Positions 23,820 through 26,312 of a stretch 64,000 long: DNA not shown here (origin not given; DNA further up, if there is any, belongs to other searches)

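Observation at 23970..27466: Duplicated two-gene module: Tat-Gfo/Idh/MocA followed by a large secreted HEAT-repeat protein (second instance of 4044-7377)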

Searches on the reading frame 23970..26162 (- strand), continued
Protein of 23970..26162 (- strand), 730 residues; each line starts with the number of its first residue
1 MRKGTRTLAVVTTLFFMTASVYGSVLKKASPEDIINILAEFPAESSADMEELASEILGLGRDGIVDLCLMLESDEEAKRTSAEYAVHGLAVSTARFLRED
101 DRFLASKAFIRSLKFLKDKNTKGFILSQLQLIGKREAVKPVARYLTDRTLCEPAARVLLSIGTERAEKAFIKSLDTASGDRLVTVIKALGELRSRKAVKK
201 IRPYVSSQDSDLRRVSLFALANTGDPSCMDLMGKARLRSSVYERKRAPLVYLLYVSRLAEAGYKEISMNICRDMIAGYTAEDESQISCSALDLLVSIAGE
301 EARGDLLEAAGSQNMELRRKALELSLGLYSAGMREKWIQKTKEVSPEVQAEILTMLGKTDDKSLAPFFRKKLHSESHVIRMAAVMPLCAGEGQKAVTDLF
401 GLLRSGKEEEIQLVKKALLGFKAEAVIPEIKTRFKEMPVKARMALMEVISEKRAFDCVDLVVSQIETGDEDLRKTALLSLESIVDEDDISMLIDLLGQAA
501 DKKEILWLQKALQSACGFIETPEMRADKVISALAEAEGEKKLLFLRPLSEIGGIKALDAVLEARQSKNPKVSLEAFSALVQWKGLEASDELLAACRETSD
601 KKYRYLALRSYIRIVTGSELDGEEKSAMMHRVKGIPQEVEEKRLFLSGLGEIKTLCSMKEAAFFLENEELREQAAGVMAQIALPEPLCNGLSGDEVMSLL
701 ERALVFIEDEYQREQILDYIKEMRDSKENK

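Call 28: search_solved_structures(query=A2, max_evalue=0.01)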
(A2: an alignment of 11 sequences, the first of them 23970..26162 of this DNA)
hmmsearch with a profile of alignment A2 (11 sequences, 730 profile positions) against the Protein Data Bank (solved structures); distinct sequences matched with E-value up to 0.01: 22.
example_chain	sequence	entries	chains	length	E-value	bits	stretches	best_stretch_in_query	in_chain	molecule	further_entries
9sah_A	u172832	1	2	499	4e-35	124.4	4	117-236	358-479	E4-NB2 synthetic fusion protein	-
6fsq_A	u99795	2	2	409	1.7e-32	115.6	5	130-232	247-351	alphaRep A3_bGFPD | A3_bGFPD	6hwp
6ft5_A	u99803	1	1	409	4.3e-26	94.5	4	109-248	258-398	alphaRep A3_A3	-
4xl5_C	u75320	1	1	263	1.3e-24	89.6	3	109-249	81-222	bGFP-A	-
4zv6_A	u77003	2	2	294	4.1e-24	88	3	132-230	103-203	AlphaRep-7 | alpha-Rep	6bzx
6gwc_C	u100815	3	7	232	1.3e-18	69.8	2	133-248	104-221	iE5 ALPHAREP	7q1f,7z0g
7p0h_A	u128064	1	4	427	5e-16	61.2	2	109-247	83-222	Helicobacter pylori ComF fused to an artificial alphaREP crystallization helper (named B2)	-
3ltj_A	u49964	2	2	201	7.9e-15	57.3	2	109-248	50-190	AlphaRep-4 | bA3-2: binder of A3 protein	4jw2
9rhz_A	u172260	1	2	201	9.6e-15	57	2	136-248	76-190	ALPHAREP bE5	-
3ltm_A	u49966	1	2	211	1e-14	56.9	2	109-248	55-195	Alpha-Rep4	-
8aw4_A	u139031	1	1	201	4.8e-14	54.7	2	131-248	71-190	ALPHAREP bB-E3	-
5dcq_A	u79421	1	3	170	8.5e-14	53.8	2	166-248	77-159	artificial repeat proteins (alphaREP3)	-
4xvp_D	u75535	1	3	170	4.9e-13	51.3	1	281-404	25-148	BGFP-C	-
8aw4_B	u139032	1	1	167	1.1e-12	50.1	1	147-239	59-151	ALPHAREP bGFPD-YY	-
9t1m_A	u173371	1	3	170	3.2e-12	48.6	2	295-399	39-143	Alpha Rep E4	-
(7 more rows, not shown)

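Call 53: predict_structure(alignment_id=A4)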
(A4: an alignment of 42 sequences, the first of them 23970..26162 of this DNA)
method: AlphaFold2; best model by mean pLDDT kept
length: 730 residues; sequences in the alignment: 42
mean_pLDDT: 90.3   pTM: 0.69
mean pLDDT of the five models: 90.3, 90.1, 89.0, 88.7, 88.3
residues with pLDDT >= 90: 567; 70-90: 118; 50-70: 33; < 50: 12
segments of 3 or more residues with pLDDT < 50: 20-28
pLDDT, mean of each block of 10 residues (from residue 1): 61 59 44 86 89 91 93 90 95 83 95 95 97 95 95 97 95 93 96 94 90 92 91 63 70 94 94 88 87 95 94 93 93 91 95 93 94 95 95 94 93 96 95 94 97 95 89 95 96 93 94 94 91 90 93 93 92 94 93 92 95 94 94 90 95 94 93 95 84 92 92 92 73
secondary structure, 60 per line:
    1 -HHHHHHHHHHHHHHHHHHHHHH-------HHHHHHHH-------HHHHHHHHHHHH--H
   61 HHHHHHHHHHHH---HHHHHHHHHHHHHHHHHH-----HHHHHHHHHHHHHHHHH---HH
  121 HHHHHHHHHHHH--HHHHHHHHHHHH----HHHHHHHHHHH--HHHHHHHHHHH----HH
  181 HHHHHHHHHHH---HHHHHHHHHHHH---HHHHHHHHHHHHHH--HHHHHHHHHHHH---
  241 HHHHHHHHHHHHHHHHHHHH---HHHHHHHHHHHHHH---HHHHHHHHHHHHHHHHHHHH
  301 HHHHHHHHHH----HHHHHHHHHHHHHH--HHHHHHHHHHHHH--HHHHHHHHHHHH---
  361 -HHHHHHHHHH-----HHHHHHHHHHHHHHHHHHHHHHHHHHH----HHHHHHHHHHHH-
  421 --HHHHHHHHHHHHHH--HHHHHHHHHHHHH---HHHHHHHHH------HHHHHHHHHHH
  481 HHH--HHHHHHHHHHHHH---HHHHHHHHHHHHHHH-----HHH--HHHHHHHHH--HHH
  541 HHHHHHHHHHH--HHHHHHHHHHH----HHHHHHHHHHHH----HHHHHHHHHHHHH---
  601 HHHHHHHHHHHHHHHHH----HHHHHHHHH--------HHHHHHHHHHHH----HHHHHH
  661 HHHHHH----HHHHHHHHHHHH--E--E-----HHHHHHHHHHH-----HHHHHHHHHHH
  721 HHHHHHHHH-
elements in order (helices of 4 or more, strands of 3 or more residues): H2-23 H31-38 H46-57 H60-72 H76-93 H99-115 H119-132 H135-146 H151-161 H164-174 H179-191 H195-206 H210-223 H226-237 H241-260 H264-277 H281-310 H315-328 H331-343 H346-357 H362-371 H377-403 H408-419 H423-436 H439-451 H455-463 H470-483 H486-498 H502-516 H527-535 H538-551 H554-564 H569-580 H585-597 H601-617 H622-630 H639-650 H655-666 H671-682 H694-704 H710-729

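Call 55: search_protein_representatives(alignment_id=A1)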
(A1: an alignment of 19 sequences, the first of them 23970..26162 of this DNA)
Query: 19 sequences, 656 profile positions. Proteins with E-value up to 0.001 (for the whole library): 133327; up to 1e-10: 50568; up to 1e-30: 11106. The best 150 are listed.
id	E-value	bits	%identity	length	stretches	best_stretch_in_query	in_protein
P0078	1.3e-241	820.1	-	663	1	3-654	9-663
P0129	7.8e-240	814.3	-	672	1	1-655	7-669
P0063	3.6e-226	769.1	-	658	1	5-654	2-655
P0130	5.1e-212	722.3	-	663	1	6-652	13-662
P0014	4.8e-210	715.8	-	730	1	1-654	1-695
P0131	2.7e-205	700.1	-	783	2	27-651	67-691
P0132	1.3e-197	674.7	-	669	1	4-648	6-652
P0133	7.3e-197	672.3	-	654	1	14-654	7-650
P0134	7.4e-196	668.9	-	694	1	10-654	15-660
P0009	8.4e-196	668.7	-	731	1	2-654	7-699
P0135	6.6e-195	665.8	-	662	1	8-652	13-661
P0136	1.0e-193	661.9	-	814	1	27-652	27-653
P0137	1.7e-193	661.2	-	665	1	8-654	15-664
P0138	3.3e-193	660.2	-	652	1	12-653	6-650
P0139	7.9e-193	658.9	-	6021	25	126-418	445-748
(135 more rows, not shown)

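Call 57: fold_search(model_id=the predicted structure, library=pdb)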
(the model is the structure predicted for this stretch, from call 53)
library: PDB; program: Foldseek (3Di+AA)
matches with E <= 10: 1454; with E <= 0.001: 297
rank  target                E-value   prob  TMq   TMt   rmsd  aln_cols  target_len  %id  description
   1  7z8r_D                1.3e-08  1.00  0.41  0.29  20.8       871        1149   14  CAND1-CUL1-RBX1 (released 2023-04-19)
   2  7z8t_D                2.6e-08  1.00  0.42  0.29  26.2       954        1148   13  CAND1-SCF-SKP2 CAND1 engaged SCF rocked (released 2023-04-19)
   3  7zbz_D                6.0e-08  1.00  0.40  0.28  26.4       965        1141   13  CAND1 delhairpin-SCF-SKP2 CAND1 partly engaged SCF partly rocked (released 2023-04-19)
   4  7q3l_A                8.9e-08  1.00  0.30  0.28  17.7       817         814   12  Human 17S U2 snRNP 5' domain (released 2022-03-30)
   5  6y5q_u                2.3e-07  1.00  0.30  0.27  16.2       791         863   13  human 17S U2 snRNP (released 2020-06-17)
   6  8qo9_B1               3.6e-07  1.00  0.34  0.29  20.6       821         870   11  Cryo-EM structure of a human spliceosomal B complex protomer (released 2024-01-24)
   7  6fsq                  5.0e-07  1.00  0.18  0.35  27.8       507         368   17  Structure of A3_bGFPD, an artificial bi-domain protein based on two different alphaRep domains : A3 and a GFP binding do (released 2018-08-08)
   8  7dco_1                5.9e-07  1.00  0.43  0.35  23.1       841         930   13  Cryo-EM structure of the activated spliceosome (Bact complex) at an atomic resolution of 2.5 angstrom (released 2021-03-17)
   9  5j3v_A                5.9e-07  1.00  0.28  0.25  28.5       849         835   10  Crystal structure of human Karyopherin-beta2 bound to the histone H3 tail (released 2016-09-21)
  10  7evn_C                6.4e-07  1.00  0.35  0.33  17.4       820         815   12  The cryo-EM structure of the DDX42-SF3b complex (released 2022-08-03)
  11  3lww_C                7.6e-07  1.00  0.29  0.25  25.0       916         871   12  Structure of an open and closed conformation of Human Importin Beta bound to the Snurportin1 IBB-domain trapped in the (released 2010-06-02)
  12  7oqb_O                8.4e-07  1.00  0.35  0.32  16.1       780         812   13  The U2 part of Saccharomyces cerevisiae spliceosomal pre-A complex (delta BS-A ACT1) (released 2021-08-11)
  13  7unk_A                8.4e-07  1.00  0.29  0.22  35.5       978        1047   12  Structure of Importin-4 bound to the H3-H4-ASF1 histone-histone chaperone complex (released 2022-09-21)
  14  4fdd_A                1.1e-06  1.00  0.30  0.27  29.6       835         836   11  Crystal structure of KAP beta2-PY-NLS (released 2012-07-18)
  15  7abh_u                1.1e-06  1.00  0.29  0.25  19.4       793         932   11  Human pre-Bact-2 spliceosome (SF3b/U2 snRNP portion) (released 2020-12-09)
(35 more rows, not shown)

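Call 60: search_protein_families(library=pfam, alignment_id=A6, max_evalue=0.00001)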
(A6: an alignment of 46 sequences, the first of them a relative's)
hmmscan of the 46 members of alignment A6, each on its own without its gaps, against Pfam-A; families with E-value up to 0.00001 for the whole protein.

A. member 1, P0142 (975 aa): 3 families
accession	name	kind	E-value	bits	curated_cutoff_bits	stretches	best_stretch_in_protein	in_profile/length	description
PF06283.17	ThuA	-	6.3e-39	134.8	33.4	1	77-299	1-209/209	Trehalose utilisation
PF13646.12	HEAT_2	-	1.8e-31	108.7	27.7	3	597-666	17-87/88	HEAT repeats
PF00514.29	Arm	-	5e-06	26.8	20.6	0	612-638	13-39/41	Armadillo/beta-catenin-like repeat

B. families by the number of members that match (of 46 scanned): 14 families
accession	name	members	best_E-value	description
PF13646.12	HEAT_2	46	2.2e-47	HEAT repeats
PF02985.28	HEAT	37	2.1e-15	HEAT repeat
PF06283.17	ThuA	25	1.2e-47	Trehalose utilisation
PF03130.22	HEAT_PBS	20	1.4e-19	PBS lyase HEAT-like repeat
PF00514.29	Arm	10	1.3e-08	Armadillo/beta-catenin-like repeat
PF06439.18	3keto-disac_hyd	6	1.2e-80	3-keto-disaccharide hydrolase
PF13513.12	HEAT_EZ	6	3.4e-07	HEAT-like repeat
PF01261.30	AP_endonuc_2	3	9.7e-18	Xylose isomerase-like TIM barrel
PF00754.31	F5_F8_type_C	3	2.2e-14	F5/8 type C domain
PF22633.2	F5_F8_type_C_2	2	1.3e-13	NedA-like, galactose-binding domain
PF01347.28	Vitellogenin_N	2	1.8e-06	Lipoprotein amino terminal region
PF14100.11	DUF6807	1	7.1e-56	Family of unknown function (DUF6807)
PF16871.11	DUF5077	1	1.1e-07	Domain of unknown function (DUF5077)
PF11838.14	ERAP1_C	1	1.6e-06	ERAP1-like C-terminal domain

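Call 76: search_protein_families(library=pfam, proteins=[L059:982-1881:-, L059:2114-3013:+, L059:3598-4626:+, L059:5017-6375:+, L059:6585-7844:+, L059:7905-11330:+, L059:11346-12410:+, L059:12627-14324:-, L059:14768-16048:-, L059:16151-17503:-], max_evalue=0.00001)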
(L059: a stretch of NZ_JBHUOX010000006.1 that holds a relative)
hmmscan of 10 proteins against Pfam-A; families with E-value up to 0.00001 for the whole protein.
L059:982-1881:- (299 aa): 4 families
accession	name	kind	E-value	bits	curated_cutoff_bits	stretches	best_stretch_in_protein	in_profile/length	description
PF12833.13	HTH_18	-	4e-18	65.9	33.6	1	213-291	1-79/80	Helix-turn-helix domain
PF00165.29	HTH_AraC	-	6.4e-14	52.1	26.6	1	253-290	2-41/42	Bacterial regulatory helix-turn-helix proteins, AraC family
PF02311.25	AraC_binding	-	7.5e-09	35.9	21.1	1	30-83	12-65/135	AraC-like ligand binding domain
PF07883.17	Cupin_2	-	9.7e-07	28.9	27.2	1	29-80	7-57/70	Cupin domain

L059:2114-3013:+ (299 aa): 1 family
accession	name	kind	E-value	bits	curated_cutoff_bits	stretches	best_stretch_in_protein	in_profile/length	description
PF06439.18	3keto-disac_hyd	-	8.5e-23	81.8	26.8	1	32-284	1-187/187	3-keto-disaccharide hydrolase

L059:3598-4626:+ (342 aa): 1 family
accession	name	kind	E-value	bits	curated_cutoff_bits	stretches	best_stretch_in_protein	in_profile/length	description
PF00582.32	Usp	-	1.8e-31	110.1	24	1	9-187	1-140/141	Universal stress protein family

L059:5017-6375:+ (452 aa): 2 families
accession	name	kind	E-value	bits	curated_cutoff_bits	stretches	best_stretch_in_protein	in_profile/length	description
PF01120.23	Alpha_L_fucos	-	8.6e-44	150.8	25.2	1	60-326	84-336/345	Alpha-L-fucosidase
PF14871.12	GHL6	-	9.2e-06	26.3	35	0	71-137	1-61/132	Hypothetical glycosyl hydrolase 6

L059:6585-7844:+ (419 aa): 3 families
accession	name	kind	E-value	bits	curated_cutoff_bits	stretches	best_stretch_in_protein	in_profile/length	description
PF19051.5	GFO_IDH_MocA_C2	-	7.2e-148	491.4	23.3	1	165-417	1-253/254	Oxidoreductase family, C-terminal alpha/beta domain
PF01408.29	GFO_IDH_MocA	-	1.4e-21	77.8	24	1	41-152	4-118/120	Oxidoreductase family, NAD-binding Rossmann fold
PF22725.1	GFO_IDH_MocA_C3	-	1.9e-06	28.3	27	0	233-305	29-100/124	GFO/IDH/MocA C-terminal domain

L059:7905-11330:+ (1141 aa): 3 families
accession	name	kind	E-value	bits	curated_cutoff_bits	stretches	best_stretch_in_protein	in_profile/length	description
PF06439.18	3keto-disac_hyd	-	3.4e-84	282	26.8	2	946-1134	1-187/187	3-keto-disaccharide hydrolase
PF13646.12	HEAT_2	-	1.1e-31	109.4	27.7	2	339-410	6-78/88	HEAT repeats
PF20407.5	DUF1583_N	-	1.1e-06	28.9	22.9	0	866-894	89-117/150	Domain of unknown function (DUF1583_N)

L059:11346-12410:+ (354 aa): 0 families

L059:12627-14324:- (565 aa): 2 families
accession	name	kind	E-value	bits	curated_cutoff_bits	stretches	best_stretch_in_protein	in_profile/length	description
PF20629.2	GD_AH_C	-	2e-98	329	26.8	1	322-563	1-241/242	D-galactarate/Altronate dehydratase, C-terminal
PF04295.18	GD_AH_second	-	2.5e-37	128.4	27.3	1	130-309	1-132/136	D-galactarate dehydratase/Altronate hydrolase, second domain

L059:14768-16048:- (426 aa): 2 families
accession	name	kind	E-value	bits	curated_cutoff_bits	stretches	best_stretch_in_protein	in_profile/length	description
PF13194.11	DUF4010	-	1.9e-59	201.3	30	1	177-385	1-210/210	Domain of unknown function (DUF4010)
PF02308.21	MgtC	-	5.1e-20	72.5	31.4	1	9-129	1-120/121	MgtC family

L059:16151-17503:- (450 aa): 1 family
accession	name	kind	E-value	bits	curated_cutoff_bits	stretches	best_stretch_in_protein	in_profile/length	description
PF02321.23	OEP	-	1.3e-55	188.6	22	2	35-230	1-187/187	Outer membrane efflux protein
